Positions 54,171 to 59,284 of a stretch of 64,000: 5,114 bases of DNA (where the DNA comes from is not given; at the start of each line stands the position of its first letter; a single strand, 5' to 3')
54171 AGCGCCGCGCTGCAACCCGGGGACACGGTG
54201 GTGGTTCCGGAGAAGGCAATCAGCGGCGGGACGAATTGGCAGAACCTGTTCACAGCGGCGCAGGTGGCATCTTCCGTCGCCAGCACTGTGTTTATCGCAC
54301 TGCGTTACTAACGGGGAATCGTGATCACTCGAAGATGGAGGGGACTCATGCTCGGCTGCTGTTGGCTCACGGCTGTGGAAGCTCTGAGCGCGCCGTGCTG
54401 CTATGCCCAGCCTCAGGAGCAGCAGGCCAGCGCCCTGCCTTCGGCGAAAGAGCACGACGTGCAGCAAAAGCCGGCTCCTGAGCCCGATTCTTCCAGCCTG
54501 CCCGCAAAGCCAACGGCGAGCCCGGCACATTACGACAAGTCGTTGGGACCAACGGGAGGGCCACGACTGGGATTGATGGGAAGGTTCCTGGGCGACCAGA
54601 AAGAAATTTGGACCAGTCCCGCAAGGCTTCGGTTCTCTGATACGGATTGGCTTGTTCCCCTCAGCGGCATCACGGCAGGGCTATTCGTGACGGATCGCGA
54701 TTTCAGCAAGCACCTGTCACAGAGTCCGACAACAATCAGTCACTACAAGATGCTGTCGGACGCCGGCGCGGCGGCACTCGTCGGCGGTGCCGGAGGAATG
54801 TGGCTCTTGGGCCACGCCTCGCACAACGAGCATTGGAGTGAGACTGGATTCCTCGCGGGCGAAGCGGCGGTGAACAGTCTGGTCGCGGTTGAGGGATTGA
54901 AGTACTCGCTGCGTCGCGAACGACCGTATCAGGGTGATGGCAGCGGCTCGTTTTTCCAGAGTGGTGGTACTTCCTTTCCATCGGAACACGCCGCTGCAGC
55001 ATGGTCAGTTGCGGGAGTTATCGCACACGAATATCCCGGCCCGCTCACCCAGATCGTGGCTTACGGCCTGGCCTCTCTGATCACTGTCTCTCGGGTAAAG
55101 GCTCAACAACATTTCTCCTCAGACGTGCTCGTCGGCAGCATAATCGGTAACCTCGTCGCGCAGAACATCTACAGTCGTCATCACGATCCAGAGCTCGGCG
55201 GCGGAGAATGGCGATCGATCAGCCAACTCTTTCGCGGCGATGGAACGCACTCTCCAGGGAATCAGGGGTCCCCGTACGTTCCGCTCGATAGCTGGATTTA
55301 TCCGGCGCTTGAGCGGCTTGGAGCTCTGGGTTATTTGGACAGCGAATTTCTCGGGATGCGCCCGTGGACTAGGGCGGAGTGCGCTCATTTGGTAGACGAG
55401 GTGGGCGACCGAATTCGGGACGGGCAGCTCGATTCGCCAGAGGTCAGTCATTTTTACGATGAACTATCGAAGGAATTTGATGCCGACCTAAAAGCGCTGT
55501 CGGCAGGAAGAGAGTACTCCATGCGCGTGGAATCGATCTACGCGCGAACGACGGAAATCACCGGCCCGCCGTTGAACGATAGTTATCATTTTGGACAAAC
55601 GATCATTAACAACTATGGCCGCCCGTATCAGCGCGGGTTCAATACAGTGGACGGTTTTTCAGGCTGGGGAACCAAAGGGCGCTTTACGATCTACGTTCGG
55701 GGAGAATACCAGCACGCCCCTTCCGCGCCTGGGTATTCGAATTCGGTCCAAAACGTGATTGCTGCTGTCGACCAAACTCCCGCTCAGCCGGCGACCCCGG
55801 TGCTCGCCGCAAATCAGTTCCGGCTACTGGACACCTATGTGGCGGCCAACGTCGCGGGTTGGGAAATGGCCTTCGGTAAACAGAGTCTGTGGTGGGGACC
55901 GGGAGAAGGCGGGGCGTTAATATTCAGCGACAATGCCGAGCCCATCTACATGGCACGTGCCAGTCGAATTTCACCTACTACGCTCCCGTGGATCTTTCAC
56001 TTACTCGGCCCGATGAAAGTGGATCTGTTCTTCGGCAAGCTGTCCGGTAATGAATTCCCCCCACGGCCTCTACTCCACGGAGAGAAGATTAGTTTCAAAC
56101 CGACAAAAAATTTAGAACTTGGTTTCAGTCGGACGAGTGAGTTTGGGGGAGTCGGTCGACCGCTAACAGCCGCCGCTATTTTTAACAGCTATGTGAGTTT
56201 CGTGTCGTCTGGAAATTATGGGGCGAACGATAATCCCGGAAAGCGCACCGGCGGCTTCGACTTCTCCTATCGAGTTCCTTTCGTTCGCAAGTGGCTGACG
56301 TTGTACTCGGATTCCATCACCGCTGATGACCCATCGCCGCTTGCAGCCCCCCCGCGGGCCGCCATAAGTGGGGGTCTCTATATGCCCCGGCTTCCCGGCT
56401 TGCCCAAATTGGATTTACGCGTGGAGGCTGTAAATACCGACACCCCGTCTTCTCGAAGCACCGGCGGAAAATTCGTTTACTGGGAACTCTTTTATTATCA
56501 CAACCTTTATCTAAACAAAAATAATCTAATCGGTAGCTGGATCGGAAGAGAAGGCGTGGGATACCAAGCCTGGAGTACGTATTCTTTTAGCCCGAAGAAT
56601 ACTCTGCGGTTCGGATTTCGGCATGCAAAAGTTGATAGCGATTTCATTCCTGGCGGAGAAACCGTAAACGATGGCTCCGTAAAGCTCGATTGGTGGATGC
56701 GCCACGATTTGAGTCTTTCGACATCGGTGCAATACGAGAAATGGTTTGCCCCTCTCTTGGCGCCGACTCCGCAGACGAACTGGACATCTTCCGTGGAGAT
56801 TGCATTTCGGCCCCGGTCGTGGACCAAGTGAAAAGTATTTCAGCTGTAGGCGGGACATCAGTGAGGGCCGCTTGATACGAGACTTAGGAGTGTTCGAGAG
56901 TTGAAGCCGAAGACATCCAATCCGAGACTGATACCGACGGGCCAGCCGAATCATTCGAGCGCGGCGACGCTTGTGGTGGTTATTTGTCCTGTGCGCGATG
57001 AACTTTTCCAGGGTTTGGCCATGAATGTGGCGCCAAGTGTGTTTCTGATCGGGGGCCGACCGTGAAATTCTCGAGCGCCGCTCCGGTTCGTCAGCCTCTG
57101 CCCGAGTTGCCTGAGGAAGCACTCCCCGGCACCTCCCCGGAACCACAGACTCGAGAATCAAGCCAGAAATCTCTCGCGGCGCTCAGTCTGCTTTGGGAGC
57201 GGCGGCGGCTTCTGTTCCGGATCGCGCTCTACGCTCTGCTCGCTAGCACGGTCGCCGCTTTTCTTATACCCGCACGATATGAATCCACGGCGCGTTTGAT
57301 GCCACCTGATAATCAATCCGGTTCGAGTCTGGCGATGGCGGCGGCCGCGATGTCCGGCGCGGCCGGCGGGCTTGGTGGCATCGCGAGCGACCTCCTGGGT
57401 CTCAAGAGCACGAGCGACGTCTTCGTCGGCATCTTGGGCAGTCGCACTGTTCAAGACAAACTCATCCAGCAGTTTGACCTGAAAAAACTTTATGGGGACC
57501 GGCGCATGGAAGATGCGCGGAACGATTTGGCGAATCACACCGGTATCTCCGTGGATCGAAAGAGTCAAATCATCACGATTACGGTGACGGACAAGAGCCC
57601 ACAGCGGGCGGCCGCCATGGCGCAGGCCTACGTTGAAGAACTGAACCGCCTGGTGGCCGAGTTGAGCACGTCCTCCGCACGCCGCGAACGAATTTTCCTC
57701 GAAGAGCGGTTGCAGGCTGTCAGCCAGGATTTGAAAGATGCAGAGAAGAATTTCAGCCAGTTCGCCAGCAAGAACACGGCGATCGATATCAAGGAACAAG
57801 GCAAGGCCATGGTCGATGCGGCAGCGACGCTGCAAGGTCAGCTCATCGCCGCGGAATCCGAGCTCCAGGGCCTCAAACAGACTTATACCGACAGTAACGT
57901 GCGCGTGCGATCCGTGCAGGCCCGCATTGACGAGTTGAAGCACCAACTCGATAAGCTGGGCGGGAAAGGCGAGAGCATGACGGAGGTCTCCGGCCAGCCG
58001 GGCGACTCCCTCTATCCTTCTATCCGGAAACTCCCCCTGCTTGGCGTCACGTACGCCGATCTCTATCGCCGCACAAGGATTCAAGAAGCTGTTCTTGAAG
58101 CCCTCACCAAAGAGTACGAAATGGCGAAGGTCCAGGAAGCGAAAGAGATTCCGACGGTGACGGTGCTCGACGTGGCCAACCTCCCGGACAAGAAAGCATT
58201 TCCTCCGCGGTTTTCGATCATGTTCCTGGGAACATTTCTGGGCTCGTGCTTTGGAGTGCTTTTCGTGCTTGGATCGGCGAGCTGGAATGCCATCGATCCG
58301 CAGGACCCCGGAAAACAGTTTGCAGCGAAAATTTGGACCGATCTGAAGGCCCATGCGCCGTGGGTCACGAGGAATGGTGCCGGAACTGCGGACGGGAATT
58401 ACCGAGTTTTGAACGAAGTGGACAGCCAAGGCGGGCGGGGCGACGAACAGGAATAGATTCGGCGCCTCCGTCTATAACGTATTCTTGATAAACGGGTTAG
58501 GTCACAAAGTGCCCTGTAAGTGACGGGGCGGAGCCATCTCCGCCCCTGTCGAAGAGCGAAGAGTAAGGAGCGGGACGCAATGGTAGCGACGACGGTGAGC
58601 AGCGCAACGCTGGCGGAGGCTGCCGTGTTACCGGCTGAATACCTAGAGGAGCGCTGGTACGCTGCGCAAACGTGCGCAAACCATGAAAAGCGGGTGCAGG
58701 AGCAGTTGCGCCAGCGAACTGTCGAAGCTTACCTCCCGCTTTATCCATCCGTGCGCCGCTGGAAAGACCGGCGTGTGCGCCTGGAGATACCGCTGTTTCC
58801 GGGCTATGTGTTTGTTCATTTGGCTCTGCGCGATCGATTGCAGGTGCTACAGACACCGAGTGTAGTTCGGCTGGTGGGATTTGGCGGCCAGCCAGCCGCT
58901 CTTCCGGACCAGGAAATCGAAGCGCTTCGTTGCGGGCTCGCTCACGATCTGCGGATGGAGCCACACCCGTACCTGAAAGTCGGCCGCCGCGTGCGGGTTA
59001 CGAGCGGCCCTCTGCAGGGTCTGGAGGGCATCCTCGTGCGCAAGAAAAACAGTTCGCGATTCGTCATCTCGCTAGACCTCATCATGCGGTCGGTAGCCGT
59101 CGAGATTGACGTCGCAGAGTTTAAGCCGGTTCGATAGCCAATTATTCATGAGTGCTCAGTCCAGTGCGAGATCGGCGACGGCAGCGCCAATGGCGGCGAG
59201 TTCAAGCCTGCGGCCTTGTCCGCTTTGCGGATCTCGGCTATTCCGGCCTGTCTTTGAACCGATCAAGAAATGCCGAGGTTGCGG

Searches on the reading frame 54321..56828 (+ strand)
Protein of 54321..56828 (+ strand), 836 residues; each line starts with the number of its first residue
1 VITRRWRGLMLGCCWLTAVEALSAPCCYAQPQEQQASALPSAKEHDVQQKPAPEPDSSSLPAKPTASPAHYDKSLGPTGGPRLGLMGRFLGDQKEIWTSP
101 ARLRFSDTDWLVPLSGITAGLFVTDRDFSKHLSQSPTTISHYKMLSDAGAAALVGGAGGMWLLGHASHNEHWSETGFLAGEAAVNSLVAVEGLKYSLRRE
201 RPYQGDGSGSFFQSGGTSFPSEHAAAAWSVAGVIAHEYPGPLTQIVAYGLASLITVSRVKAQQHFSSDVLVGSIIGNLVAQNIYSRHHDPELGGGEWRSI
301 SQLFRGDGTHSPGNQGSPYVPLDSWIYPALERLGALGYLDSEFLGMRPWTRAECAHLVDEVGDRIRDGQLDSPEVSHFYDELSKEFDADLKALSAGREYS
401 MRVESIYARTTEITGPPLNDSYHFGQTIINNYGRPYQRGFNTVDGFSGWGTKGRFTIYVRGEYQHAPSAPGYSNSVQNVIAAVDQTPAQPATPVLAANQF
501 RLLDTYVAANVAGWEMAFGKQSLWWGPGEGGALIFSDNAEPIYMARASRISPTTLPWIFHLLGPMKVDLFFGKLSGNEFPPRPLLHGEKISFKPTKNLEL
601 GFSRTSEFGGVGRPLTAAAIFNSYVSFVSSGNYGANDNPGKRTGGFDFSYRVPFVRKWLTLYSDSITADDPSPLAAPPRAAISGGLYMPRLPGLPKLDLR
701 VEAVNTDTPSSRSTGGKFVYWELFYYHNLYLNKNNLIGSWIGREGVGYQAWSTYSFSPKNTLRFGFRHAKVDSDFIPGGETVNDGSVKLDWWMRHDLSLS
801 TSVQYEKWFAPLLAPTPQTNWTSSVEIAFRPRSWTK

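Call 47: search_protein_families(library=pfam, proteins=[window:54321-56828:+], max_evalue=0.00001)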
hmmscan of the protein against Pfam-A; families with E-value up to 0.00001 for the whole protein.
window:54321-56828:+ (836 aa): 3 families
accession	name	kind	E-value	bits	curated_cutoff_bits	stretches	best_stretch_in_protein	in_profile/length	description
PF14052.12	Caps_assemb_Wzi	-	2.6e-114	382.7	30.1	1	411-819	4-389/392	Capsule assembly protein Wzi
PF01569.27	PAP2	-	5e-15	55.8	27.2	1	183-285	9-123/130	PAP2 superfamily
PF14378.12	PAP2_3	-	8.1e-06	26.2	27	0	212-276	120-184/190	PAP2 superfamily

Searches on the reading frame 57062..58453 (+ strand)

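Call 47: search_protein_families(library=pfam, proteins=[window:57062-58453:+], max_evalue=0.00001)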
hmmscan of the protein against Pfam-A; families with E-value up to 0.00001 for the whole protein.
window:57062-58453:+ (464 aa): 2 families
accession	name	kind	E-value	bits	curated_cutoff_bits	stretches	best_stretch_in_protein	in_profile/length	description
PF02706.20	Wzz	-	4.7e-08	33.7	25.5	1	41-137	9-90/91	Chain length determinant protein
PF13807.11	GNVR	-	9.5e-06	25.9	27.7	0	336-403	11-78/82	G-rich domain on putative tyrosine kinase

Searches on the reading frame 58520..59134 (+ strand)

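Call 47: search_protein_families(library=pfam, proteins=[window:58520-59134:+], max_evalue=0.00001)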
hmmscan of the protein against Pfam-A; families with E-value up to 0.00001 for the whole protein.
window:58520-59134:+ (205 aa): 1 family
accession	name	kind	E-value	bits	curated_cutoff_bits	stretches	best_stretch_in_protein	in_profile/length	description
PF02357.24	NusG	-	5.9e-22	78.4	22.2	1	45-137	2-93/93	Transcription termination factor nusG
